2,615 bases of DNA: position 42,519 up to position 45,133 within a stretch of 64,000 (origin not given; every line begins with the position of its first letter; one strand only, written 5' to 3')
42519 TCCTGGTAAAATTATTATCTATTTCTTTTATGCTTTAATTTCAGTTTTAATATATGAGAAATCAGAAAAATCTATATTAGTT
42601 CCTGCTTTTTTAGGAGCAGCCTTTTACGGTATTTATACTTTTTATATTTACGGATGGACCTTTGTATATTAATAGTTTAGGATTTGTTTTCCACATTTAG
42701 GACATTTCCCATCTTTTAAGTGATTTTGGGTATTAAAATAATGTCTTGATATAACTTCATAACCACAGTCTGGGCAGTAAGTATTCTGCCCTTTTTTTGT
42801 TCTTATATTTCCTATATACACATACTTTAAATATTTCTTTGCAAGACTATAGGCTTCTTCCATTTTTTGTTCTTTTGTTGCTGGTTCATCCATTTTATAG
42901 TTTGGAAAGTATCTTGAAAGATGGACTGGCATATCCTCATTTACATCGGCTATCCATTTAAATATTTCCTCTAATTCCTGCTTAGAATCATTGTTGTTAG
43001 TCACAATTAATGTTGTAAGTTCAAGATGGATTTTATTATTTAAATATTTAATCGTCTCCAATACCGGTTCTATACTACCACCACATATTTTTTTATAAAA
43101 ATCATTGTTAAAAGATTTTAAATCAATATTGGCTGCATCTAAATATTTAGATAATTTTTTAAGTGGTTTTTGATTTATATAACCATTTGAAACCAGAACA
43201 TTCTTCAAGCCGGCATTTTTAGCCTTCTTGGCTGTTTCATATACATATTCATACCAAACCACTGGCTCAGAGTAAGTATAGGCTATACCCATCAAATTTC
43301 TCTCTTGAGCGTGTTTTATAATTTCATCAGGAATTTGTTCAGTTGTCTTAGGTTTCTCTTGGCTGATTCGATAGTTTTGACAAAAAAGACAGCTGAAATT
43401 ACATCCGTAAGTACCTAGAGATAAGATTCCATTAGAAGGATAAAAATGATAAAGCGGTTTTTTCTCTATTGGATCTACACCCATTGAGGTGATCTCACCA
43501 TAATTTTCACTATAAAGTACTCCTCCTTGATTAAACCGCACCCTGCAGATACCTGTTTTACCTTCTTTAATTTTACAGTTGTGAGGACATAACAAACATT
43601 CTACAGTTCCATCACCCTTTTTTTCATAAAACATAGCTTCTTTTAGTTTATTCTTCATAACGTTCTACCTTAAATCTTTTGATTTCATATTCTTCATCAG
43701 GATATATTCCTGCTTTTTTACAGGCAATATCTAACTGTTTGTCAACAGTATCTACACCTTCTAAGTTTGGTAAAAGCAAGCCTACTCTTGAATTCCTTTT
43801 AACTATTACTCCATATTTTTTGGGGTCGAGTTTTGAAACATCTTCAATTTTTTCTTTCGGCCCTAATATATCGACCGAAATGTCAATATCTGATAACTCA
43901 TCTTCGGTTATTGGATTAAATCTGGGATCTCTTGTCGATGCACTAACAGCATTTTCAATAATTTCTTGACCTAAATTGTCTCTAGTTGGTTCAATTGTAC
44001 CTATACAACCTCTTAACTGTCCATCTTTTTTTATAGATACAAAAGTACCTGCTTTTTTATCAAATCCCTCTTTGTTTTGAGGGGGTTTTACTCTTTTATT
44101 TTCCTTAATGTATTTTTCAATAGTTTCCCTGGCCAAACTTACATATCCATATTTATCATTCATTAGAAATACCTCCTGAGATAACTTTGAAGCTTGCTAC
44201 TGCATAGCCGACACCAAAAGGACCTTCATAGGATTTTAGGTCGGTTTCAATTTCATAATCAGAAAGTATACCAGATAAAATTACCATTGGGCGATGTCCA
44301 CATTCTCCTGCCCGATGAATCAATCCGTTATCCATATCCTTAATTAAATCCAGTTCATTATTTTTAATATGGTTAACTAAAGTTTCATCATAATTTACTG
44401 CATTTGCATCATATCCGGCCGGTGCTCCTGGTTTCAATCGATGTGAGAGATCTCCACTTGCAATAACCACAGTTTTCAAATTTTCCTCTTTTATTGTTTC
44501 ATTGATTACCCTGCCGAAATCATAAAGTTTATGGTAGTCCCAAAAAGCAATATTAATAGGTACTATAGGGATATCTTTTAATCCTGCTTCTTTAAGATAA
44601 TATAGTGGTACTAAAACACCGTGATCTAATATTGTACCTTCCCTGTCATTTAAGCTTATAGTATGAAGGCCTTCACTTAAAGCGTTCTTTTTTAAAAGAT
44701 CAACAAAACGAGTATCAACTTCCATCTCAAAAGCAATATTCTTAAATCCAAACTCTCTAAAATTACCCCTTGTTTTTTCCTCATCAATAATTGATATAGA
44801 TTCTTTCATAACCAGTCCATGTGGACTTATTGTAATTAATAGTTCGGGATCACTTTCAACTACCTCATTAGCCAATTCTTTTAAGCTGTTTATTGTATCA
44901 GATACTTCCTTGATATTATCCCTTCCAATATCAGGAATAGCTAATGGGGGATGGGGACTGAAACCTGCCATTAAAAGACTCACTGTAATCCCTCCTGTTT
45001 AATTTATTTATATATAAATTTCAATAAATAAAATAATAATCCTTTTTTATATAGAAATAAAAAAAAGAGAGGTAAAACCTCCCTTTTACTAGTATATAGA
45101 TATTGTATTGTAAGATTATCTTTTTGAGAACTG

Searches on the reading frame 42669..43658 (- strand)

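Call 14: search_protein_families(library=ncbifam, proteins=[window:42669-43658:-], max_evalue=1e-10)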
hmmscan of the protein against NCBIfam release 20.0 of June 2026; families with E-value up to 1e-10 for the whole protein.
window:42669-43658:- (329 aa): 6 families
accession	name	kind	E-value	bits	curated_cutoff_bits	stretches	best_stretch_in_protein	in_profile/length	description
TIGR04337.1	AmmeMemoSam_rS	hypoth_equivalog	2.3e-101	339.2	220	1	9-326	2-329/349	AmmeMemoRadiSam system radical SAM enzyme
TIGR04041.1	activase_YjjW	hypoth_equivalog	1.6e-20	73.7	250.2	1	90-271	75-263/276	YjjW family glycine radical enzyme activase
TIGR02493.1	PFLA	equivalog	1.2e-17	64.1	231.75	1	84-250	23-197/235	pyruvate formate-lyase-activating protein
TIGR02495.1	NrdG2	equivalog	5.9e-14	51.9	131.15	1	83-239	23-183/193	anaerobic ribonucleoside-triphosphate reductase activating protein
NF048010.1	SfplDhtActHpsHDes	equivalog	2.2e-11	43.1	430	1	124-251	134-264/298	(2S)-3-sulfopropanediol dehydratase activating enzyme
TIGR02668.1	moaA_archaeal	equivalog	2.8e-11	43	325.25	1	83-277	17-211/303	GTP 3',8-cyclase MoaA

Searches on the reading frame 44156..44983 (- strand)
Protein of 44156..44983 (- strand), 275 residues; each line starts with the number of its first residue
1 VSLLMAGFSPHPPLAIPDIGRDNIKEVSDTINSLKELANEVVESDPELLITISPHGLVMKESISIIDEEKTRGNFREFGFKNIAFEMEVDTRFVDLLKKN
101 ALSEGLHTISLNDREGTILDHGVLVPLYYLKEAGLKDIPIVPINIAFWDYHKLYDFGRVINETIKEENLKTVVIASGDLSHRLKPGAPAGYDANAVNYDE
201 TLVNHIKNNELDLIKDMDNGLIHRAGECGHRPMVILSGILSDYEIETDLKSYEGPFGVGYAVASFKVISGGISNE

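Call 14: search_protein_families(library=ncbifam, proteins=[window:44156-44983:-], max_evalue=1e-10)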
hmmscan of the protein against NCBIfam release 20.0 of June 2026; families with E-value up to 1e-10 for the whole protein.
window:44156-44983:- (275 aa): 1 family
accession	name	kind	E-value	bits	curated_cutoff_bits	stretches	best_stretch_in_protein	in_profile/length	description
TIGR02298.1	HpaD_Fe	equivalog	5.4e-13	49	315.95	1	24-193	28-199/284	3,4-dihydroxyphenylacetate 2,3-dioxygenase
